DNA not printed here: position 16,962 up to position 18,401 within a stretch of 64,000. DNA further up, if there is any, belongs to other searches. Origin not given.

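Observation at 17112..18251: Radical SAM enzyme with an unexplained ~120-residue N-terminal domain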

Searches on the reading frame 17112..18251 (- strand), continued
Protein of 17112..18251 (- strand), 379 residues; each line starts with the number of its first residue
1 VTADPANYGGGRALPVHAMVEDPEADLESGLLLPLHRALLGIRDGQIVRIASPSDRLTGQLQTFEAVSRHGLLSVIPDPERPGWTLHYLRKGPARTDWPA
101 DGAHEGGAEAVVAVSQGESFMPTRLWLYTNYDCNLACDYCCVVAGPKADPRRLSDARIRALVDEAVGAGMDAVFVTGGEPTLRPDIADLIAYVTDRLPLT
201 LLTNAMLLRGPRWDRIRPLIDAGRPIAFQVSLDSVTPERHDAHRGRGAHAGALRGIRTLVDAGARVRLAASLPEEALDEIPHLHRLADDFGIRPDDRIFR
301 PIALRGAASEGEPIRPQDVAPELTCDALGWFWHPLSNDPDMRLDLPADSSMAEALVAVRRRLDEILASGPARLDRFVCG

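Call 50: search_protein_families(library=ncbifam, proteins=[L033:6019-7185:+, L033:7198-8010:+, L033:9263-9820:+, L033:9817-10230:+, L033:10349-11074:+, L033:11071-11775:+, L032:7798-9753:+, L032:9777-10961:+], max_evalue=0.00001)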
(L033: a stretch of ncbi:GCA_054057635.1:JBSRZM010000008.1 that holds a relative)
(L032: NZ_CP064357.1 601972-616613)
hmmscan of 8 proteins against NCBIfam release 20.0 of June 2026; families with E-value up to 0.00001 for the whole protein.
L033:6019-7185:+ (388 aa): 15 families
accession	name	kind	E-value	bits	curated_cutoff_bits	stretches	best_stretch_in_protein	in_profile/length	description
NF049984.1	Rv1679_FadE16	equivalog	9.5e-192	637.1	600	1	19-388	2-371/371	Rv1679 family acyl-CoA dehydrogenase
NF042972.1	AcrlCoAredClosAcrC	equivalog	7.4e-31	107.2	640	1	28-368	23-362/378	acryloyl-CoA reductase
NF042439.1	SulpropCoADesulf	equivalog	3.1e-27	95.3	600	1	28-375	11-363/379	3-sulfinopropanoyl-CoA desulfinase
NF043006.1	CyhCrbnylCoADH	equivalog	2.6e-25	89.2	650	1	29-365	19-358/380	cyclohexane-1-carbonyl-CoA dehydrogenase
TIGR04022.1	sulfur_SfnB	equivalog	7.6e-21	74.4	430.9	1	27-366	19-364/391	SfnB family sulfur acquisition oxidoreductase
NF045652.1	ProlPCPDhRedW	equivalog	1.4e-16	60.3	650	1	53-370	43-361/376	L-prolyl-[peptidyl-carrier protein] dehydrogenase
NF045629.1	monooxsub_HsaA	equivalog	5.3e-16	58.3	450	1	21-386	3-377/383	3-hydroxy-9,10-secoandrosta-1,3,5(10)-triene-9,17-dione monooxygenase oxygenase subunit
NF045552.1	GlutCoADH_Des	equivalog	1.7e-15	57.1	470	1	32-363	27-360/387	glutaryl-CoA dehydrogenase Acd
NF008997.0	PRK12341.1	equivalog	4.6e-15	55.6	537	1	28-382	24-376/382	acyl-CoA dehydrogenase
NF043015.1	DibenthMonoxDszC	equivalog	1.6e-14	53.5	850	1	30-371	23-393/415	dibenzothiophene monooxygenase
NF002885.1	PRK03354.1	equivalog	1.5e-13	50.6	540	1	35-370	31-361/378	crotonobetainyl-CoA dehydrogenase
NF053553.1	prodigi_MBC_PigA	equivalog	1.3e-12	47.6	500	1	52-372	47-369/381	prodigiosin MBC biosynthesis dehydrogenase PigA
NF058590.1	AcCoDHFadEBacil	equivalog_domain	1.4e-10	40.4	600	1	112-364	125-392/586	acyl-CoA dehydrogenase FadE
NF045920.1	HphnlacHdxOX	equivalog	7.3e-08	31.7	650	1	22-385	5-377/384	p-hydroxyphenylacetate 3-hydroxylase oxygenase component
NF037942.1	ac_ACP_DH_MbtN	equivalog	7.8e-06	24.9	700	1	112-378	99-361/376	mycobactin biosynthesis acyl-ACP dehydrogenase MbtN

L033:7198-8010:+ (270 aa): 4 families
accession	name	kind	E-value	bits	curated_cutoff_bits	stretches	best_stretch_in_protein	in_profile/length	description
NF049985.1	SBP_like_Rv1680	exception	4.8e-146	485.5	400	1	3-270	1-268/268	Rv1680 family SBP-like protein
TIGR04553.1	ABC_peri_selen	hypoth_equivalog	4.9e-23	81.8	250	1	32-266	32-264/266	putative selenate ABC transporter substrate-binding protein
TIGR01098.1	3A0109s03R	subfamily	3.2e-14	53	112.05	1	31-215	62-241/253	phosphate/phosphite/phosphonate ABC transporter substrate-binding protein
TIGR03431.1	PhnD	equivalog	8.7e-06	25.3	261.1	1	38-131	65-159/288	phosphonate ABC transporter substrate-binding protein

L033:9263-9820:+ (185 aa): 1 family
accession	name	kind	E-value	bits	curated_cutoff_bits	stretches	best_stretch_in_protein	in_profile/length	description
NF041179.1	TQO_large_DoxD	equivalog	1.2e-06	28.6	300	1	87-167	82-160/181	thiosulfate:quinone oxidoreductase large subunit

L033:9817-10230:+ (137 aa): 1 family
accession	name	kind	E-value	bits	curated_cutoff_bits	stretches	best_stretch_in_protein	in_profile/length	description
NF049986.1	memb_Rv1678_C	equivalog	3.4e-19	68.6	50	1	39-130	2-93/95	Rv1678 family membrane protein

L033:10349-11074:+ (241 aa): 9 families
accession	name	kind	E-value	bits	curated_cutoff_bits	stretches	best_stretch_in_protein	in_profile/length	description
TIGR04182.1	glyco_TIGR04182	equivalog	4.1e-23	82.2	325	1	9-200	2-198/293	S-layer glycoprotein N-glycosyltransferase AglJ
NF041391.1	DPhHxTase_Halo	equivalog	1.7e-22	79.5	375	1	28-202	19-193/213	dolichyl-phosphate hexose transferase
TIGR03965.1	mycofact_glyco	equivalog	1.9e-12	46.8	280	1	7-109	74-186/467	mycofactocin biosynthesis glycosyltransferase MftF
NF007986.1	PRK10714.1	equivalog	5.2e-11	42.1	529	1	9-201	8-210/316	undecaprenyl-phosphate 4-deoxy-4-formamido-L-arabinose transferase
NF058614.1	PPMAGASynPpgS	equivalog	5.7e-11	42.3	370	1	10-191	3-195/226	polyprenyl-phospho-N-acetylgalactosaminyl synthase PpgS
NF010496.0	PRK13915.1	equivalog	3.7e-09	36.1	262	1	5-104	29-144/307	glucosyl-3-phosphoglycerate synthase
TIGR04283.1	glyco_like_mftF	equivalog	5.2e-09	36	182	1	11-103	3-97/221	TIGR04283 family arsenosugar biosynthesis glycosyltransferase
NF041875.1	EPS_EpsD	equivalog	2.2e-08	33.9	370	1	9-130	1-134/325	exopolysaccharide biosynthesis glycosyltransferase EpsD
NF007482.0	PRK10073.1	equivalog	1.5e-07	30.8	423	1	31-100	34-108/334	glycosyltransferase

L033:11071-11775:+ (234 aa): 2 families
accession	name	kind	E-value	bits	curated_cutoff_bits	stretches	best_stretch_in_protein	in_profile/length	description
TIGR04282.1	glyco_like_cofC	hypoth_equivalog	5.5e-31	107.8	134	1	9-191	1-188/189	TIGR04282 family arsenosugar biosynthesis glycosyltransferase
TIGR03552.1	F420_cofC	equivalog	1.4e-08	34.6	105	1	20-160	11-153/196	2-phospho-L-lactate guanylyltransferase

L032:7798-9753:+ (651 aa): 6 families
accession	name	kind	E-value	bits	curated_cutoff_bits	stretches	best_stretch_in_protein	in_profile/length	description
TIGR04182.1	glyco_TIGR04182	equivalog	5.6e-36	124.4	325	1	433-628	2-200/293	S-layer glycoprotein N-glycosyltransferase AglJ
NF041391.1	DPhHxTase_Halo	equivalog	5.6e-23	81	375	1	440-625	4-189/213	dolichyl-phosphate hexose transferase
NF010496.0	PRK13915.1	equivalog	1.6e-14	53.7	262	1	430-531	30-145/307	glucosyl-3-phosphoglycerate synthase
TIGR04283.1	glyco_like_mftF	equivalog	1e-12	48.1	182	1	435-529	3-97/221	TIGR04283 family arsenosugar biosynthesis glycosyltransferase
NF058614.1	PPMAGASynPpgS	equivalog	1.4e-10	41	370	1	435-618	4-195/226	polyprenyl-phospho-N-acetylgalactosaminyl synthase PpgS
NF041875.1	EPS_EpsD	equivalog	5.2e-06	26.1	370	1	460-546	32-123/325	exopolysaccharide biosynthesis glycosyltransferase EpsD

L032:9777-10961:+ (394 aa): 5 families
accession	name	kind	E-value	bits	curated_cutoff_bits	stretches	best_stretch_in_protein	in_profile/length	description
TIGR04282.1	glyco_like_cofC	hypoth_equivalog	1.3e-36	126.2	134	1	1-184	4-189/189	TIGR04282 family arsenosugar biosynthesis glycosyltransferase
NF008736.0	PRK11762.1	equivalog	1.7e-20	73.3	169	1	254-391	46-183/186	ADP compounds hydrolase NudE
TIGR03552.1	F420_cofC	equivalog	2e-12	47.2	105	1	9-187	11-187/196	2-phospho-L-lactate guanylyltransferase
TIGR00052.1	TIGR00052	subfamily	5.3e-07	29.4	79.55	1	264-382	54-183/188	nudix-type nucleoside diphosphatase, YffH/AdpP family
NF011585.0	PRK15009.1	equivalog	9e-06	25.5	234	0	264-382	55-181/191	GDP-mannose pyrophosphatase NudK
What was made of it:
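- The Rv1680-like protein's second-best family is a putative selenate-binding protein (call 50).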

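Call 56: search_protein_families(library=pfam, proteins=[L033:9817-10230:+], max_evalue=0.01)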
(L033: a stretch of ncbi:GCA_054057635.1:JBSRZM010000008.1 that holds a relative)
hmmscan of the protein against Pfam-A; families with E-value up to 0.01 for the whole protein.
L033:9817-10230:+ (137 aa): 0 families

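Call 60: search_protein_families(library=ncbifam, proteins=[P0153, P0204, L032:6944-7774:+, P0116, P0118, L031:9439-11022:+, L031:11019-11807:+, L031:3891-4802:+], max_evalue=1e-10)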
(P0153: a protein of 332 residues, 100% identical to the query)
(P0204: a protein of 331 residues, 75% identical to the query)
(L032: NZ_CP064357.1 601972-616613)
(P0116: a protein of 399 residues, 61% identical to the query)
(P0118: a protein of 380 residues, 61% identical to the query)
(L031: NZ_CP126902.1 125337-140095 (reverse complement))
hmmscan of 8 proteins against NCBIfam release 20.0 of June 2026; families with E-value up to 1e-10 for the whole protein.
P0153 (332 aa): 20 families
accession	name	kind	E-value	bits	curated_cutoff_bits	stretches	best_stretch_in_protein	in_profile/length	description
NF049973.1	radical_Rv1681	equivalog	3.3e-161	535.7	380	1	2-332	1-326/326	Rv1681 family radical SAM protein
NF045574.1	sacti_mat_StsB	exception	9e-21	74.2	625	1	87-246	105-262/466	StsB family radical SAM/SPASM domain sactipeptide maturase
TIGR04250.1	SCM_rSAM_ScmE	equivalog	3.4e-20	72.3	400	1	87-245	12-171/358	SynChlorMet cassette radical SAM/SPASM protein ScmE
NF050035.1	rSAM_WgK_link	exception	3.8e-18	65.6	650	1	87-211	18-142/367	radical SAM/SPASM peptide maturase WgkB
TIGR02668.1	moaA_archaeal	equivalog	2.2e-17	63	325.25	1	85-226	17-158/303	GTP 3',8-cyclase MoaA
TIGR02666.1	moaA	equivalog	1.1e-16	60.8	284.05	1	87-224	19-163/336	GTP 3',8-cyclase MoaA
TIGR04053.2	TIGR04053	equivalog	2.5e-16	59.9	395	1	78-245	9-178/366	TIGR04053 family radical SAM/SPASM domain-containing protein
NF012164.0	AlbA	equivalog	5.1e-16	58.1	850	1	86-238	121-273/442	subtilosin maturase AlbA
TIGR03470.1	HpnH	equivalog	9.8e-16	57.6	225.05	1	84-245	34-192/318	adenosyl-hopene transferase HpnH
TIGR03962.1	mycofact_rSAM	equivalog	2.9e-15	56.3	265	1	85-245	19-178/339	mycofactocin radical SAM maturase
NF001199.0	PRK00164.2-1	equivalog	1.4e-14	54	231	1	85-218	19-151/308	GTP 3',8-cyclase MoaA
TIGR04055.1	rSAM_NirJ2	equivalog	1.7e-13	50.8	500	1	81-227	4-148/326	putative heme d1 biosynthesis radical SAM protein NirJ2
TIGR04545.1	rSAM_ahbD_hemeb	equivalog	2.5e-13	50.2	500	1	86-229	8-151/339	heme b synthase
TIGR04403.1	rSAM_skfB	equivalog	4e-13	48.9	300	1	87-226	113-250/402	sporulation killing factor system radical SAM maturase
TIGR04251.1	SCM_rSAM_ScmF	equivalog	7.7e-13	48.6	400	1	78-246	4-175/353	SynChlorMet cassette radical SAM/SPASM protein ScmF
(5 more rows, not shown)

P0204 (331 aa): 21 families
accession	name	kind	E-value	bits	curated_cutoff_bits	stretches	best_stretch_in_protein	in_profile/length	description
NF049973.1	radical_Rv1681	equivalog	1.1e-161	537.3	380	1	1-331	1-326/326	Rv1681 family radical SAM protein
TIGR02668.1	moaA_archaeal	equivalog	9e-19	67.6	325.25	1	83-226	16-159/303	GTP 3',8-cyclase MoaA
TIGR04250.1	SCM_rSAM_ScmE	equivalog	1.9e-18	66.5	400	1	86-233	12-159/358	SynChlorMet cassette radical SAM/SPASM protein ScmE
NF045574.1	sacti_mat_StsB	exception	3.5e-18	65.7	625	1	86-246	105-263/466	StsB family radical SAM/SPASM domain sactipeptide maturase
NF050035.1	rSAM_WgK_link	exception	7.7e-17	61.3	650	1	86-210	18-142/367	radical SAM/SPASM peptide maturase WgkB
TIGR04053.2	TIGR04053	equivalog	1.6e-16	60.6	395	1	75-244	7-178/366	TIGR04053 family radical SAM/SPASM domain-containing protein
TIGR02666.1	moaA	equivalog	2.5e-16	59.6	284.05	1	86-223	19-163/336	GTP 3',8-cyclase MoaA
NF001199.0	PRK00164.2-1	equivalog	3e-16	59.5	231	1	83-217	18-151/308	GTP 3',8-cyclase MoaA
TIGR04055.1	rSAM_NirJ2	equivalog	1.5e-14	54.3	500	1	82-241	6-163/326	putative heme d1 biosynthesis radical SAM protein NirJ2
TIGR03962.1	mycofact_rSAM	equivalog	2.3e-14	53.3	265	1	84-244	19-178/339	mycofactocin radical SAM maturase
TIGR03470.1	HpnH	equivalog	2.6e-14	52.9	225.05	1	71-245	23-193/318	adenosyl-hopene transferase HpnH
TIGR04545.1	rSAM_ahbD_hemeb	equivalog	5e-14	52.5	500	1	85-243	8-166/339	heme b synthase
TIGR04251.1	SCM_rSAM_ScmF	equivalog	1.6e-13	50.8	400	1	78-246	5-176/353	SynChlorMet cassette radical SAM/SPASM protein ScmF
TIGR04347.1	pseudo_SAM_Halo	equivalog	4.3e-13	49.3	525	1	76-246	38-206/390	TIGR04347 family pseudo-SAM/SPASM protein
TIGR04054.1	rSAM_NirJ1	equivalog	1.5e-12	46.8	650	1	79-245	39-203/387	putative heme d1 biosynthesis radical SAM protein NirJ1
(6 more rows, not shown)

L032:6944-7774:+ (277 aa): 16 families
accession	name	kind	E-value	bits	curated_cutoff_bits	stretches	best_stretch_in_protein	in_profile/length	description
NF049973.1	radical_Rv1681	equivalog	7.7e-67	225.5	380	1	11-259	64-303/326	Rv1681 family radical SAM protein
TIGR03962.1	mycofact_rSAM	equivalog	2.2e-17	63.3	265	1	26-201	19-192/339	mycofactocin radical SAM maturase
TIGR02666.1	moaA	equivalog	3.2e-16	59.2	284.05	1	28-178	19-177/336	GTP 3',8-cyclase MoaA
NF045574.1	sacti_mat_StsB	exception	4.6e-15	55.4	625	1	27-187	104-262/466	StsB family radical SAM/SPASM domain sactipeptide maturase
TIGR04250.1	SCM_rSAM_ScmE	equivalog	4.9e-15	55.3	400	1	28-188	12-173/358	SynChlorMet cassette radical SAM/SPASM protein ScmE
TIGR04545.1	rSAM_ahbD_hemeb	equivalog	9.1e-15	54.9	500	1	27-192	8-173/339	heme b synthase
TIGR02668.1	moaA_archaeal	equivalog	4e-14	52.3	325.25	1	25-182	16-174/303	GTP 3',8-cyclase MoaA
TIGR04055.1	rSAM_NirJ2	equivalog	1.4e-13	51.1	500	1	27-192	8-171/326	putative heme d1 biosynthesis radical SAM protein NirJ2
TIGR04053.2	TIGR04053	equivalog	2.1e-13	50.3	395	1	28-186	17-178/366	TIGR04053 family radical SAM/SPASM domain-containing protein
NF050035.1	rSAM_WgK_link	exception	3.2e-13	49.4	650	1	28-196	18-187/367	radical SAM/SPASM peptide maturase WgkB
TIGR03470.1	HpnH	equivalog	3.8e-13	49.1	225.05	1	22-196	31-200/318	adenosyl-hopene transferase HpnH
TIGR04251.1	SCM_rSAM_ScmF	equivalog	6.7e-13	48.7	400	1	21-216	6-203/353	SynChlorMet cassette radical SAM/SPASM protein ScmF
TIGR04051.1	rSAM_NirJ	equivalog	9.1e-13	47.9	515.45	1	28-186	11-168/354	heme d1 biosynthesis radical SAM protein NirJ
NF001199.0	PRK00164.2-1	equivalog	1.2e-11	44.3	231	1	25-164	18-157/308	GTP 3',8-cyclase MoaA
TIGR04167.1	rSAM_SeCys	equivalog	1.6e-11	44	300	1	21-161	10-151/303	arsenosugar biosynthesis radical SAM (seleno)protein ArsS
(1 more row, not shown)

P0116 (399 aa): 19 families
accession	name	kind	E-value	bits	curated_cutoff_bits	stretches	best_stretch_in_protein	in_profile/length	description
NF049973.1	radical_Rv1681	equivalog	1.6e-79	267.2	380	1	139-398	68-325/326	Rv1681 family radical SAM protein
TIGR04250.1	SCM_rSAM_ScmE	equivalog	3.3e-18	65.7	400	1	142-311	2-170/358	SynChlorMet cassette radical SAM/SPASM protein ScmE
TIGR04545.1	rSAM_ahbD_hemeb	equivalog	1.7e-17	63.9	500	1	151-334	8-189/339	heme b synthase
NF045574.1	sacti_mat_StsB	exception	3.3e-17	62.5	625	1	152-313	105-262/466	StsB family radical SAM/SPASM domain sactipeptide maturase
TIGR03962.1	mycofact_rSAM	equivalog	5.7e-17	61.9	265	1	150-315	19-181/339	mycofactocin radical SAM maturase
TIGR04053.2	TIGR04053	equivalog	3.3e-16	59.5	395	1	146-313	12-179/366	TIGR04053 family radical SAM/SPASM domain-containing protein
TIGR02668.1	moaA_archaeal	equivalog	9.3e-15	54.4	325.25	1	145-307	12-173/303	GTP 3',8-cyclase MoaA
NF050035.1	rSAM_WgK_link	exception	3e-14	52.8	650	1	150-312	16-176/367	radical SAM/SPASM peptide maturase WgkB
TIGR02666.1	moaA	equivalog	3.7e-14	52.4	284.05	1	152-303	19-176/336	GTP 3',8-cyclase MoaA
TIGR04051.1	rSAM_NirJ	equivalog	3.9e-14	52.4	515.45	1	152-312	11-168/354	heme d1 biosynthesis radical SAM protein NirJ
TIGR04055.1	rSAM_NirJ2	equivalog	6.4e-14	52.2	500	1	148-319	6-172/326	putative heme d1 biosynthesis radical SAM protein NirJ2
TIGR04303.1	GeoRSP_rSAM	equivalog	8.5e-14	51.8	400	1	150-312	12-169/325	GeoRSP system radical SAM/SPASM protein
TIGR04251.1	SCM_rSAM_ScmF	equivalog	1.7e-13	50.7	400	1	143-314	4-176/353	SynChlorMet cassette radical SAM/SPASM protein ScmF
TIGR02109.1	PQQ_syn_pqqE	equivalog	2.8e-13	49.6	381.35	1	142-311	6-173/358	pyrroloquinoline quinone biosynthesis protein PqqE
NF001199.0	PRK00164.2-1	equivalog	4.8e-13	48.9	231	1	145-289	14-156/308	GTP 3',8-cyclase MoaA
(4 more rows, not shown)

P0118 (380 aa): 21 families
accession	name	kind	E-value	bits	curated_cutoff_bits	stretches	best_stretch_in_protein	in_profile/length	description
NF049973.1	radical_Rv1681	equivalog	7e-88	294.7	380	1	42-379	2-325/326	Rv1681 family radical SAM protein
NF045574.1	sacti_mat_StsB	exception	4.8e-18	65.2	625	1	136-294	105-261/466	StsB family radical SAM/SPASM domain sactipeptide maturase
TIGR03962.1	mycofact_rSAM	equivalog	3.5e-17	62.6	265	1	134-303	19-187/339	mycofactocin radical SAM maturase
TIGR02666.1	moaA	equivalog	8.7e-17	61.1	284.05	1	136-285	19-176/336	GTP 3',8-cyclase MoaA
TIGR04055.1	rSAM_NirJ2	equivalog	1.8e-16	60.6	500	1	133-298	6-170/326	putative heme d1 biosynthesis radical SAM protein NirJ2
TIGR04251.1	SCM_rSAM_ScmF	equivalog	6.9e-16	58.6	400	1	127-296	4-176/353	SynChlorMet cassette radical SAM/SPASM protein ScmF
TIGR04545.1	rSAM_ahbD_hemeb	equivalog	2e-15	57.1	500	1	135-297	8-170/339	heme b synthase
TIGR04053.2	TIGR04053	equivalog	3.2e-15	56.3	395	1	130-294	12-178/366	TIGR04053 family radical SAM/SPASM domain-containing protein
TIGR04250.1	SCM_rSAM_ScmE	equivalog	3.8e-15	55.6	400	1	133-285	9-161/358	SynChlorMet cassette radical SAM/SPASM protein ScmE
TIGR02668.1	moaA_archaeal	equivalog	1.1e-14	54.1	325.25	1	133-288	16-172/303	GTP 3',8-cyclase MoaA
TIGR04051.1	rSAM_NirJ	equivalog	2.3e-14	53.2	515.45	1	136-293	11-167/354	heme d1 biosynthesis radical SAM protein NirJ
NF050035.1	rSAM_WgK_link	exception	2.9e-14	52.8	650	1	136-295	18-177/367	radical SAM/SPASM peptide maturase WgkB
TIGR04347.1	pseudo_SAM_Halo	equivalog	4.1e-13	49.3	525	1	126-285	38-195/390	TIGR04347 family pseudo-SAM/SPASM protein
TIGR03470.1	HpnH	equivalog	4.6e-13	48.9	225.05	1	126-294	27-192/318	adenosyl-hopene transferase HpnH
TIGR04546.1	rSAM_ahbC_deAc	equivalog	4.9e-13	48.6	650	1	125-292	38-203/390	12,18-didecarboxysiroheme deacetylase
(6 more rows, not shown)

L031:9439-11022:+ (527 aa): 12 families
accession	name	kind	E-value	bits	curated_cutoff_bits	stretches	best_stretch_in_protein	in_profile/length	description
NF045646.2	rSAM_Se_TrsS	equivalog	3.7e-100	335.5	490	1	16-463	3-431/441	radical SAM (seleno)protein TrsS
NF045702.1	rSAM_GDGT_ether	equivalog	1.2e-96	324.2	450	2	16-332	2-316/486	tetraether lipid synthase Tes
NF045703.1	rSAM_Tes_intein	exception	6.1e-50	170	1700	2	128-474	622-992/1040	tetraether lipid synthase Tes, intein-containing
TIGR02666.1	moaA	equivalog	1.7e-15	56.8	284.05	1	105-294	15-203/336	GTP 3',8-cyclase MoaA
TIGR04055.1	rSAM_NirJ2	equivalog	2.4e-14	53.6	500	1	108-292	8-181/326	putative heme d1 biosynthesis radical SAM protein NirJ2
TIGR03962.1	mycofact_rSAM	equivalog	8.3e-14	51.5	265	1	104-255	16-157/339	mycofactocin radical SAM maturase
TIGR04546.1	rSAM_ahbC_deAc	equivalog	1e-13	50.9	650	1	105-292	44-220/390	12,18-didecarboxysiroheme deacetylase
TIGR04054.1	rSAM_NirJ1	equivalog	2.9e-13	49.2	650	1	104-292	40-217/387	putative heme d1 biosynthesis radical SAM protein NirJ1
TIGR02668.1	moaA_archaeal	equivalog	5.7e-13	48.5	325.25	1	104-271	14-173/303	GTP 3',8-cyclase MoaA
TIGR04317.1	W_rSAM_matur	equivalog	2.4e-12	46.6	380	1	103-234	7-129/349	tungsten cofactor oxidoreductase radical SAM maturase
NF001199.0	PRK00164.2-1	equivalog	4e-12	45.9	231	1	104-270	16-174/308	GTP 3',8-cyclase MoaA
TIGR04347.1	pseudo_SAM_Halo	equivalog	6.9e-11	42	525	1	95-252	33-181/390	TIGR04347 family pseudo-SAM/SPASM protein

L031:11019-11807:+ (262 aa): 16 families
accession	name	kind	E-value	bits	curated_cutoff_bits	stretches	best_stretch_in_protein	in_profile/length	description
NF045667.1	MTase_DVU1556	equivalog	9.6e-40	136.3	155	1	28-259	3-212/213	DVU_1556 family methyltransferase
NF008823.0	PRK11873.1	subfamily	8.9e-28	97.5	263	1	42-206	72-237/272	arsenite methyltransferase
NF041537.1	ArsM_AhpD_UU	exception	2.1e-21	76.1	510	1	46-195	75-225/345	arsenite methyltransferase/AhpD domain selenoprotein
NF047649.1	MTase_UXPK_star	exception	1.1e-19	70.6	460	1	45-193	75-224/283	methyltransferase/UXPK-star double selenoprotein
NF041536.1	ArsM_DUF2284_UU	exception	6.2e-19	67.7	575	1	46-194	75-224/459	arsenite methyltransferase/DUF2284 domain selenoprotein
TIGR01934.1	MenG_MenH_UbiE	subfamily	6e-18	65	158.35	1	39-155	31-146/223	ubiquinone/menaquinone biosynthesis methyltransferase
NF045825.1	FAmtase_mtf2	equivalog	1.2e-17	63.9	400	1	47-184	58-183/248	fatty-acid O-methyltransferase Mtf2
NF045823.1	PthPhpthDimycoMt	equivalog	3e-16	59.4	300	1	47-177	66-185/256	phthiotriol/phenolphthiotriol dimycocerosates methyltransferase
NF001241.0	PRK00216.1-2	equivalog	7.7e-16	58.4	327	1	37-152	41-149/231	demethylmenaquinone methyltransferase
NF043040.1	corrin_prot_MT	hypoth_equivalog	1.1e-15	57.7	180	1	46-200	40-204/216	corrinoid protein-associated methyltransferase CpaM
NF001244.0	PRK00216.1-5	equivalog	7.5e-15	54.9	216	1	40-157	41-160/236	bifunctional demethylmenaquinone methyltransferase/2-methoxy-6-polyprenyl-1,4-benzoquinol methylase UbiE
NF040539.1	AST_met_ArsM_2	exception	2.7e-14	53.6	240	1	33-193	42-206/262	putative arsinothricin biosynthesis methyltransferase ArsM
NF001240.0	PRK00216.1-1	equivalog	2.9e-14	52.7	378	1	41-149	57-167/251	bifunctional demethylmenaquinone methyltransferase/2-methoxy-6-polyprenyl-1,4-benzoquinol methylase UbiE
NF001242.0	PRK00216.1-3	equivalog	4.5e-14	52.5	351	1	49-149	72-174/258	bifunctional demethylmenaquinone methyltransferase/2-methoxy-6-polyprenyl-1,4-benzoquinol methylase UbiE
NF052510.1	methyltran_MpqE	exception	8.4e-14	51.5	335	1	37-148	36-149/234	methyl-plastoquinone biosynthesis methyltransferase MpqE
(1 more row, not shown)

L031:3891-4802:+ (303 aa): 1 family
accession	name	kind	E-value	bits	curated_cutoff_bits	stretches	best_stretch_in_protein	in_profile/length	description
NF049986.1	memb_Rv1678_C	equivalog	2.8e-20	72.1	50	1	217-297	2-82/95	Rv1678 family membrane protein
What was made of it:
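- On Rv1681 family radical SAM protein (NCBIfam NF049973, equivalog): True members score about 536 bits (call 60).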
